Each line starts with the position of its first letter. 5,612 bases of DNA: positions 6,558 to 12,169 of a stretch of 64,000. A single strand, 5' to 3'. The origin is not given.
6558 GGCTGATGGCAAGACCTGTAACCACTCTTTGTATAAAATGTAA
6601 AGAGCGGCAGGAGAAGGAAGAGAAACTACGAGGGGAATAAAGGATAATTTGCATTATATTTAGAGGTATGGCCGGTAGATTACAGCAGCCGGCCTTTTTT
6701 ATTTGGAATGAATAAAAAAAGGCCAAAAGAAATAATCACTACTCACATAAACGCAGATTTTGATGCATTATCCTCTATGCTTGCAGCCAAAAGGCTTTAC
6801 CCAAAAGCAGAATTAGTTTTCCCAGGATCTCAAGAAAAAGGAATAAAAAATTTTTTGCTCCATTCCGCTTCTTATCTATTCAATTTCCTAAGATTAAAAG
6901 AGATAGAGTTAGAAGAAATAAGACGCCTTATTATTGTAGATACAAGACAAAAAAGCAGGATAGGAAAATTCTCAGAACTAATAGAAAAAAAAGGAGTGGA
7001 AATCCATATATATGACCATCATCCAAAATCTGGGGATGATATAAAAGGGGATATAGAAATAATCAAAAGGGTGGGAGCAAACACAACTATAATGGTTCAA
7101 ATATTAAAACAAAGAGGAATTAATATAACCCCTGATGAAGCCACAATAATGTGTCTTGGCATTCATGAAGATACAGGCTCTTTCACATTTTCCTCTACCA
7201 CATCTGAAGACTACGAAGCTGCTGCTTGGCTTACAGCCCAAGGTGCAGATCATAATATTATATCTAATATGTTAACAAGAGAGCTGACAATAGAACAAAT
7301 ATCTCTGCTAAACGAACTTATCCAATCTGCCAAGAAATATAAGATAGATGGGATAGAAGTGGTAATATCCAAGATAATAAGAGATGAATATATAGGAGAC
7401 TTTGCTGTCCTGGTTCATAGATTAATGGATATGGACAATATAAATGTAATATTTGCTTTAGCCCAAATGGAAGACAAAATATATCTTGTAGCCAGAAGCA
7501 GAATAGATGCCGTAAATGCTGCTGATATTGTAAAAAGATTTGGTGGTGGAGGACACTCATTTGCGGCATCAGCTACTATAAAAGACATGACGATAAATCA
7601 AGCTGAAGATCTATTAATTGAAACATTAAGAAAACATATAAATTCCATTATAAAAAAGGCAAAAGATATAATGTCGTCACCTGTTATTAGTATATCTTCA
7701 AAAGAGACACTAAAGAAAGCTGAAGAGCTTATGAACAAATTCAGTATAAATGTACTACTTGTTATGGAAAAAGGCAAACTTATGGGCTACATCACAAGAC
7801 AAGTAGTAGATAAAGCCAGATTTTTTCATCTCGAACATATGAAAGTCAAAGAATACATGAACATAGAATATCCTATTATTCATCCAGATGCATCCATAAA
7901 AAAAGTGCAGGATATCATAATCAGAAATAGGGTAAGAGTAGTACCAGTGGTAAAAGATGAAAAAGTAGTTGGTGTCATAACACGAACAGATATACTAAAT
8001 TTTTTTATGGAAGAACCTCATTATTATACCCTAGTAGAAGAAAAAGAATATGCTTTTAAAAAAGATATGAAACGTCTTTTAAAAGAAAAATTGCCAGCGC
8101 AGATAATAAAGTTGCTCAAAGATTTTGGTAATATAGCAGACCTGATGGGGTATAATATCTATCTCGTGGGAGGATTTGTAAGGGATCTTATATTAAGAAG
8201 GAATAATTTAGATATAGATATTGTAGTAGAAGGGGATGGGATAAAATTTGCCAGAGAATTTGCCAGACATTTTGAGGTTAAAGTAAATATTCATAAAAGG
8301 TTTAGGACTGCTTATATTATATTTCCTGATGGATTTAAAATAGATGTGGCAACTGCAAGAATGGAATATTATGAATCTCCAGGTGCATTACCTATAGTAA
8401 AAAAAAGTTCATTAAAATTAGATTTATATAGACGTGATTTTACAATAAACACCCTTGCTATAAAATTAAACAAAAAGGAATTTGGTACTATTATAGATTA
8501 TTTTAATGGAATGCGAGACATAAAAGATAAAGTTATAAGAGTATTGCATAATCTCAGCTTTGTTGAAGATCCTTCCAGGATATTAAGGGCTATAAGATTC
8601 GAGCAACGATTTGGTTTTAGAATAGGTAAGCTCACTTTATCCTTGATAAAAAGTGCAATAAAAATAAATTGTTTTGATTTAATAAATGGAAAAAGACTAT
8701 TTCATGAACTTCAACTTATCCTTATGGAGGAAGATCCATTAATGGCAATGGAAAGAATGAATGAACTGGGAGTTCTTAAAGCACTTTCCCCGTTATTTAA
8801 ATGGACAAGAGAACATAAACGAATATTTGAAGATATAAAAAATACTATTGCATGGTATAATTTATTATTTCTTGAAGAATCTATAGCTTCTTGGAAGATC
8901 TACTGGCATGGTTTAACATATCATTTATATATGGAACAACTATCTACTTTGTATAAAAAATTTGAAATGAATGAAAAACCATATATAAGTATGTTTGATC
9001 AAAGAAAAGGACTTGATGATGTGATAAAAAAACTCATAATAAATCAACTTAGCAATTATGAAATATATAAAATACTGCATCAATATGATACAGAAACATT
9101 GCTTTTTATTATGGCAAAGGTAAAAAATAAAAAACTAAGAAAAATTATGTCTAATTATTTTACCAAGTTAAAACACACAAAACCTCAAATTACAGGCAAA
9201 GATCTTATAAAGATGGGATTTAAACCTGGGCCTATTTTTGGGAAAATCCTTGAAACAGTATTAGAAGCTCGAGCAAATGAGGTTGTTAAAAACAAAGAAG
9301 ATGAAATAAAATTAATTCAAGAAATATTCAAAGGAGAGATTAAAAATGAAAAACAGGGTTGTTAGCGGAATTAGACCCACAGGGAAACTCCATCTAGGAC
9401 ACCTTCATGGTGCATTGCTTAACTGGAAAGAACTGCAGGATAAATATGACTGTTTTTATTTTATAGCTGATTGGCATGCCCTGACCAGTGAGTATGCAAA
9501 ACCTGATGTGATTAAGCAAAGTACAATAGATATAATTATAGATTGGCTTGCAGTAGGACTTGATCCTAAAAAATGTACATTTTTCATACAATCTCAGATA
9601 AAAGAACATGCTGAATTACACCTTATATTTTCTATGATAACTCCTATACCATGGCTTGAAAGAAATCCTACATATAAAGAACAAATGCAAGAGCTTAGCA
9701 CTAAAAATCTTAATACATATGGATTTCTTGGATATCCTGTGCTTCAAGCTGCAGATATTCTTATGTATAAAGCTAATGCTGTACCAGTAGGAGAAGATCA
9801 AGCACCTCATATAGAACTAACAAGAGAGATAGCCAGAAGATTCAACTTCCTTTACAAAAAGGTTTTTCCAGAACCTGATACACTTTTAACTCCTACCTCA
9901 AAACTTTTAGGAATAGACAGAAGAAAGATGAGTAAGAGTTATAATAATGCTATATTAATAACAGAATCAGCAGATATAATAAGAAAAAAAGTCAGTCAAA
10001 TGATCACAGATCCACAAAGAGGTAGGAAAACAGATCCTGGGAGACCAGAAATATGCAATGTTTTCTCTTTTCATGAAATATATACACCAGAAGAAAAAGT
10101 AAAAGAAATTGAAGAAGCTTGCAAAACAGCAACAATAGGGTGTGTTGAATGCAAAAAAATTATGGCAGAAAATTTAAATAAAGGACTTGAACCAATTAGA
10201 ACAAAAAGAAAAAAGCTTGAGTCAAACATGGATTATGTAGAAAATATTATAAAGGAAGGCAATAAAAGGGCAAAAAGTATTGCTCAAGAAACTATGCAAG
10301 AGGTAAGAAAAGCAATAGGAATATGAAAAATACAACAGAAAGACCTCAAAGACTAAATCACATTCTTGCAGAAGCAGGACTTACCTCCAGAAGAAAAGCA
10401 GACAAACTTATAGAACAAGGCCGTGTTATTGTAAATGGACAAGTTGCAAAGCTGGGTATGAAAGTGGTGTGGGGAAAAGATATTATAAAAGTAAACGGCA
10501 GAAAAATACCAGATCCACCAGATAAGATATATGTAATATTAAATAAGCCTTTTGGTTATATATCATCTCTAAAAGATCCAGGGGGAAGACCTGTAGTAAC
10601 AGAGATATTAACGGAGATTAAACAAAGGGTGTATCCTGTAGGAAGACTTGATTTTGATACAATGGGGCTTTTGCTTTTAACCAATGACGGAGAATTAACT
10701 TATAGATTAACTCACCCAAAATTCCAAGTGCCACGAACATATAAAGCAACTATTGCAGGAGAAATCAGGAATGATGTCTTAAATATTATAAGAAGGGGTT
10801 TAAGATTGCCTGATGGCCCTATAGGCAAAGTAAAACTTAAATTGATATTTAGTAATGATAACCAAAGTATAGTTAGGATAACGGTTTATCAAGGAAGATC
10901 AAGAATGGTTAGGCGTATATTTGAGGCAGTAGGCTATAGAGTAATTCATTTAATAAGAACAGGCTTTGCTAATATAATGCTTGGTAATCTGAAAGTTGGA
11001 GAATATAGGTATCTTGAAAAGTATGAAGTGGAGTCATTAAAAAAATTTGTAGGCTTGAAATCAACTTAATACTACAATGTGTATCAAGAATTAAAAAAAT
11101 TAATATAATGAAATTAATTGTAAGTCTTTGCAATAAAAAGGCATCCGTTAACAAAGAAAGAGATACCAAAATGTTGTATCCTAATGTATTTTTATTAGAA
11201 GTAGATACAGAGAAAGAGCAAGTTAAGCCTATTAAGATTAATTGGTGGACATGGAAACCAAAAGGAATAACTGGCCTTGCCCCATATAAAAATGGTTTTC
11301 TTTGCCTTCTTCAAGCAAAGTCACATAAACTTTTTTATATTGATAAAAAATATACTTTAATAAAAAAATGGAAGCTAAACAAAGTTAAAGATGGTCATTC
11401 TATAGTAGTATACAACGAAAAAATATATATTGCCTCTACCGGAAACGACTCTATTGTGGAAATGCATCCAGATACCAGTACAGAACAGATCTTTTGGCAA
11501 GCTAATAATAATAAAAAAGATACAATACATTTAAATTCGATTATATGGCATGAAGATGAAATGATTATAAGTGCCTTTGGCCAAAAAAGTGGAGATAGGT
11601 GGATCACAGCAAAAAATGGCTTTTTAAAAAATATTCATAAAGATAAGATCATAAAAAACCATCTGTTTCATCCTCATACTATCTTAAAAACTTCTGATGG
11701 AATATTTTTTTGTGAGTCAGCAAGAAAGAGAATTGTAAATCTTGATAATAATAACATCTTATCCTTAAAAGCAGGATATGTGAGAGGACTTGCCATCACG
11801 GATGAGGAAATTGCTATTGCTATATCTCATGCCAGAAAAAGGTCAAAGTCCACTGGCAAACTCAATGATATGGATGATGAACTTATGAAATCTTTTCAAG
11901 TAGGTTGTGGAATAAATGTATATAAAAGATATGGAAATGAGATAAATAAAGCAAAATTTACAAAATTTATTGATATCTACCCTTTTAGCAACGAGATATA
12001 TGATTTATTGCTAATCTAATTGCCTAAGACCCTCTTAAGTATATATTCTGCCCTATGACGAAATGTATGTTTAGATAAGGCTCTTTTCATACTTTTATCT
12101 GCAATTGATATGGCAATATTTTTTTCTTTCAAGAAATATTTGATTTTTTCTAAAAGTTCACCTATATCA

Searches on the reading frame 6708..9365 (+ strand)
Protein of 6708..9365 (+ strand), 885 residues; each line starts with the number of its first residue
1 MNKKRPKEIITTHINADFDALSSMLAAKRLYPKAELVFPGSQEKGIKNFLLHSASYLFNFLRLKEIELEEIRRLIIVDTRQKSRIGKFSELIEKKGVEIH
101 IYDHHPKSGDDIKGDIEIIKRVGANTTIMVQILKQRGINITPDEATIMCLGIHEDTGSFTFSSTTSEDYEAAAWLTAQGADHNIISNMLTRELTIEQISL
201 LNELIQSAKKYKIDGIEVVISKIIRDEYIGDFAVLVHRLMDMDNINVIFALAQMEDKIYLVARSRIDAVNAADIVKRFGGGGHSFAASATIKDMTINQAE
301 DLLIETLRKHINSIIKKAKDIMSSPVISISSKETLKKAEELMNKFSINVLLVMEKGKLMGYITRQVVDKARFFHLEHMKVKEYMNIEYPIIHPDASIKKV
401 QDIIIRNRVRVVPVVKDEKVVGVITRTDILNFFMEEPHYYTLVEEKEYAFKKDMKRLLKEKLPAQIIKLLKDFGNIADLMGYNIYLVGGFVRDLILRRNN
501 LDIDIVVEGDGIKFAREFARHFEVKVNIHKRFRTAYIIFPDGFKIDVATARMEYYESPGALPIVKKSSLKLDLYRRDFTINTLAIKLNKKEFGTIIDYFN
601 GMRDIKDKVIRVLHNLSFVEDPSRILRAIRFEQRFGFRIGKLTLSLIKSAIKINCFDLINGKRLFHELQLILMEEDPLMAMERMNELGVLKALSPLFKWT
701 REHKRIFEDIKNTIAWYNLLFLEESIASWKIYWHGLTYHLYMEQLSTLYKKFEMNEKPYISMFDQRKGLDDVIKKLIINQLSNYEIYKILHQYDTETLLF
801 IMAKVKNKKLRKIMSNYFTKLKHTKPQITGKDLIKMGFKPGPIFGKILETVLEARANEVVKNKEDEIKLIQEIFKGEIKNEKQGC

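Call 17: search_protein_families(library=pfam, max_evalue=0.00001, proteins=[window:6708-9365:+])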
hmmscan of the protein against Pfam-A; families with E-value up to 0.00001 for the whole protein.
window:6708-9365:+ (885 aa): 5 families
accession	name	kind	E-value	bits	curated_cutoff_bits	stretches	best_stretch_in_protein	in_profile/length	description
PF01743.26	PolyA_pol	-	1.1e-30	107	23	1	484-611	1-126/126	Poly A polymerase head domain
PF00571.33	CBS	-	1.6e-22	80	24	2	380-434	1-56/57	CBS domain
PF01368.27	DHH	-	6.7e-10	39.8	28.1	1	9-152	3-125/125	DHH family, N-terminal domain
PF02272.25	DHHA1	-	1.8e-09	38.4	25.9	1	232-309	18-98/102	DHHA1 domain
PF13735.12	tRNA_NucTran2_2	-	1.2e-06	29.1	27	1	778-867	53-145/149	tRNA nucleotidyltransferase domain 2 putative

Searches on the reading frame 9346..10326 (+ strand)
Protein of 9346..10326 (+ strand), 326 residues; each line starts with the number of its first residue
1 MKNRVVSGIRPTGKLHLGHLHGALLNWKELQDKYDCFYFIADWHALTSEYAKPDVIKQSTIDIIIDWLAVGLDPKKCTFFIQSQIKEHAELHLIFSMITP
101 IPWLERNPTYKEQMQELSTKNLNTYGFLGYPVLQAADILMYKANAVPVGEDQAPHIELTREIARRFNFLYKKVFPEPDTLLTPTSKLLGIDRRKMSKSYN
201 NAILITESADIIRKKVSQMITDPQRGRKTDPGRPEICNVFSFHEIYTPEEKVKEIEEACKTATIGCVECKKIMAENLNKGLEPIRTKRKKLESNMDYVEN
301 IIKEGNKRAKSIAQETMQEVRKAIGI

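Call 17: search_protein_families(library=pfam, max_evalue=0.00001, proteins=[window:9346-10326:+])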
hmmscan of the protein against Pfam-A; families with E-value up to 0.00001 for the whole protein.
window:9346-10326:+ (326 aa): 1 family
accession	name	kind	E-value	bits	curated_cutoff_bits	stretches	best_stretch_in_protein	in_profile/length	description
PF00579.31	tRNA-synt_1b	-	2.6e-68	230.9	21.1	1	3-281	6-291/292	tRNA synthetases class I (W and Y)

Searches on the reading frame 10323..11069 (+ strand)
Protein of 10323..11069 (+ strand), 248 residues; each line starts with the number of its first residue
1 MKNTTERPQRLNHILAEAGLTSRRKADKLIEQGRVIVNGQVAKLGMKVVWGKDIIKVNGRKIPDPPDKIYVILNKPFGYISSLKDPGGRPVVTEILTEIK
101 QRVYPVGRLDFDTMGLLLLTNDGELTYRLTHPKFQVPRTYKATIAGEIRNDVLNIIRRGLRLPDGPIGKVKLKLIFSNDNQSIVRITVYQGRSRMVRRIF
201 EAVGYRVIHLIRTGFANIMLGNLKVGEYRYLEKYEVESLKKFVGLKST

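Call 17: search_protein_families(library=pfam, max_evalue=0.00001, proteins=[window:10323-11069:+])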
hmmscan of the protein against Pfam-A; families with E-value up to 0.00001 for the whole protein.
window:10323-11069:+ (248 aa): 2 families
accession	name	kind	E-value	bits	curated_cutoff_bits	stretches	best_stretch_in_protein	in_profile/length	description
PF00849.27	PseudoU_synth_2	-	8.5e-18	65.5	26.8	1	70-202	2-152/152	RNA pseudouridylate synthase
PF01479.30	S4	-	1.9e-10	40.8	22.8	1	9-48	1-42/48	S4 domain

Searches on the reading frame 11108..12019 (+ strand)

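Call 17: search_protein_families(library=pfam, max_evalue=0.00001, proteins=[window:11108-12019:+])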
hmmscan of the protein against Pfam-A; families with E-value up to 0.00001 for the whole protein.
window:11108-12019:+ (303 aa): 1 family
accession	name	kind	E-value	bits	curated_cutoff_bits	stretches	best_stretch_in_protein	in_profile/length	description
PF16261.11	DUF4915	-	7e-15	55.5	35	1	79-302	83-306/316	Domain of unknown function (DUF4915)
